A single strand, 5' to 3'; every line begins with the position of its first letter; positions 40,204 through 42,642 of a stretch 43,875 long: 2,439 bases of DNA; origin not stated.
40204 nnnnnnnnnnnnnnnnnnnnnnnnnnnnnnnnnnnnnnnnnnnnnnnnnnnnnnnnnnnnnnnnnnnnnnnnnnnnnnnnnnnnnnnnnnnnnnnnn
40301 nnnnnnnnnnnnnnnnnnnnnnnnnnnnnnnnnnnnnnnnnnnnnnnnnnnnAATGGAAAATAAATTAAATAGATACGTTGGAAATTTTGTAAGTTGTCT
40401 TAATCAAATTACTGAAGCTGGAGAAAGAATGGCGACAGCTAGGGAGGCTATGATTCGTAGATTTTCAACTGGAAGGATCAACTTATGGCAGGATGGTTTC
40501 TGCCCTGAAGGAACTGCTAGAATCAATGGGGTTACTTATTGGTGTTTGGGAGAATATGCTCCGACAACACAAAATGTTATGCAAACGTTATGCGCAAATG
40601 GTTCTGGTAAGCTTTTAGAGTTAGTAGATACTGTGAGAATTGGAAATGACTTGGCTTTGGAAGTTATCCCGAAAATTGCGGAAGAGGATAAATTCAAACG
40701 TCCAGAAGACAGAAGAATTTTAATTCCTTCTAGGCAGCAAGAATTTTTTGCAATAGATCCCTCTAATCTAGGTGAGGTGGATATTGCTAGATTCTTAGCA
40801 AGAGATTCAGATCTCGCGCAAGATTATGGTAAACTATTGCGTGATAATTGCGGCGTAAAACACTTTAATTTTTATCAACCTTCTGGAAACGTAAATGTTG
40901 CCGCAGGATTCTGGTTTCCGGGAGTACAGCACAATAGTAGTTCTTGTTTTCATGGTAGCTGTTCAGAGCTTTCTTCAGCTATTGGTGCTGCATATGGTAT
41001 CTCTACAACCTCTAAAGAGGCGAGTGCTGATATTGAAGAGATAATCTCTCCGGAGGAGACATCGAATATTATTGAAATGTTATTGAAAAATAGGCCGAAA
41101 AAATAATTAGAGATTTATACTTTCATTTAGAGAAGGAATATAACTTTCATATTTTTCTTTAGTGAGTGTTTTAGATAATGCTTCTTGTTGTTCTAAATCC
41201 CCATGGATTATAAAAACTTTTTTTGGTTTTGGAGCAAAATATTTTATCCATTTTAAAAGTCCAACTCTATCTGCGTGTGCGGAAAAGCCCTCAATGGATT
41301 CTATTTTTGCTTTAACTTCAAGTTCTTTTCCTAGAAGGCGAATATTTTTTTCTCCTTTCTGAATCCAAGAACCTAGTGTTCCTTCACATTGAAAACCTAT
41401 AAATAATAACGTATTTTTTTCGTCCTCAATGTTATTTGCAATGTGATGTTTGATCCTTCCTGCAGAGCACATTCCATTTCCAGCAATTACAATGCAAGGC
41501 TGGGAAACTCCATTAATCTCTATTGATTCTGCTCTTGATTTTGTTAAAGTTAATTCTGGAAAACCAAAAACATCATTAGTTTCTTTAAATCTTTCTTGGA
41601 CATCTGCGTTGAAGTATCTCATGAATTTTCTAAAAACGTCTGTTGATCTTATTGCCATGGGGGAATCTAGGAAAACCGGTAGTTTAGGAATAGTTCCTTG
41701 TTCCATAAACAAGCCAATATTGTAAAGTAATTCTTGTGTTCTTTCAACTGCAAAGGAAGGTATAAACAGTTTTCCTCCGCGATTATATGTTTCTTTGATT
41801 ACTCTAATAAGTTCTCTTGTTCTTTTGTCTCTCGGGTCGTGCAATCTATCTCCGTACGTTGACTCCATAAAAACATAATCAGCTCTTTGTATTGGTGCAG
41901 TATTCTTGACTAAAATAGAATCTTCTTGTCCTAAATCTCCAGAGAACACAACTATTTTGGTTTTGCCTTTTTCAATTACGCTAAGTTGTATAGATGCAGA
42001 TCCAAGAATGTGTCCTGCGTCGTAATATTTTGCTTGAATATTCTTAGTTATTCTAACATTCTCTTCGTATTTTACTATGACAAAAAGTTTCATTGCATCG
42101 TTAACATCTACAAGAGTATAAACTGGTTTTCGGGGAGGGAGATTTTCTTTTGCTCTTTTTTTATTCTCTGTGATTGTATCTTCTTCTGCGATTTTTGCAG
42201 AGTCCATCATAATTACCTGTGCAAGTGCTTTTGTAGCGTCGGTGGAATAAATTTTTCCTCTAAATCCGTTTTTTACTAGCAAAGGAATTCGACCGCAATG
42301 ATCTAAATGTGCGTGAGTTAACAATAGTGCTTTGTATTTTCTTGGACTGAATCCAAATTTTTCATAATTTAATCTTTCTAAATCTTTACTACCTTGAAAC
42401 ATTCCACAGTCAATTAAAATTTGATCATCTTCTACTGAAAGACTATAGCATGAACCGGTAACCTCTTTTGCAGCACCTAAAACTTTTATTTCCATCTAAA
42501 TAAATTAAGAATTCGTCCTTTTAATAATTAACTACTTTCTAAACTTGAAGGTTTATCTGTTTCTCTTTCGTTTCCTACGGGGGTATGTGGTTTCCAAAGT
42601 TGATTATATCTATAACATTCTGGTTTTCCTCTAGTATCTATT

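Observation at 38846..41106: Three tandem, tightly coupled paralogous genes (~250 aa each) of a family I cannot place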

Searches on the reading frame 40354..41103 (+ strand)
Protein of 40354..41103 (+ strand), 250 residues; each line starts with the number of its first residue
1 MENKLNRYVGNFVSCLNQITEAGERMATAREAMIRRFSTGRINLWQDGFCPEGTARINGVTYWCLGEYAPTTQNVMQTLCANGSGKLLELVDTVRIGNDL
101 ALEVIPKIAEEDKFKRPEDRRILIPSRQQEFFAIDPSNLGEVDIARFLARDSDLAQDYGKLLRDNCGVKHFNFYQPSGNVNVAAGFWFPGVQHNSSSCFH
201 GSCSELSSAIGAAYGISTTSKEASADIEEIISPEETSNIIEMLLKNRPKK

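Call 4: search_protein_families(library=pfam, proteins=[window:40354-41103:+], max_evalue=1)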
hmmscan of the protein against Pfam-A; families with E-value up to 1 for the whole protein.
window:40354-41103:+ (250 aa): 0 families

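Call 5: search_protein_families(library=ncbifam, proteins=[window:40354-41103:+], max_evalue=1)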
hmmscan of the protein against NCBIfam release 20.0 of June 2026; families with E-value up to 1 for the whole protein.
window:40354-41103:+ (250 aa): 0 families

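Call 6: search_protein_families(library=phrogs, proteins=[window:40354-41103:+], max_evalue=1)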
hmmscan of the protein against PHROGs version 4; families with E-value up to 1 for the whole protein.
window:40354-41103:+ (250 aa): 1 family
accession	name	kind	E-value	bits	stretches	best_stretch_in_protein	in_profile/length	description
phrog_35365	-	unknown function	0.13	13.3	1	50-96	39-84/136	-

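Call 7: search_protein_families(library=padloc, proteins=[window:40354-41103:+], max_evalue=1)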
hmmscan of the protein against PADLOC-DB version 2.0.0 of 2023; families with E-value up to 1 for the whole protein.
window:40354-41103:+ (250 aa): 0 families

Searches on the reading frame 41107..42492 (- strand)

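Call 38: search_protein_families(library=pfam, proteins=[window:41107-42492:-], max_evalue=0.001)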
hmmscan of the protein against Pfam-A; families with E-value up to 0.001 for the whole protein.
window:41107-42492:- (461 aa): 5 families
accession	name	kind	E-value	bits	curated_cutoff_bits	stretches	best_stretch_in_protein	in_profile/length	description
PF10996.14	Beta-Casp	-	9e-36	123.5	27.7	1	252-375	1-118/120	Beta-Casp domain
PF07521.17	RMMBL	-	3.6e-18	65.7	21.6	1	391-453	2-63/63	Zn-dependent metallo-hydrolase RNA specificity domain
PF00753.33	Lactamase_B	-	1.2e-11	45.3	22.7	1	12-98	5-89/196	Metallo-beta-lactamase superfamily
PF16661.11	Lactamase_B_6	-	2.4e-11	43.8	27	1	18-181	2-157/193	Metallo-beta-lactamase superfamily domain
PF12706.13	Lactamase_B_2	-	6.2e-05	23.1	27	1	25-89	3-68/200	Beta-lactamase superfamily domain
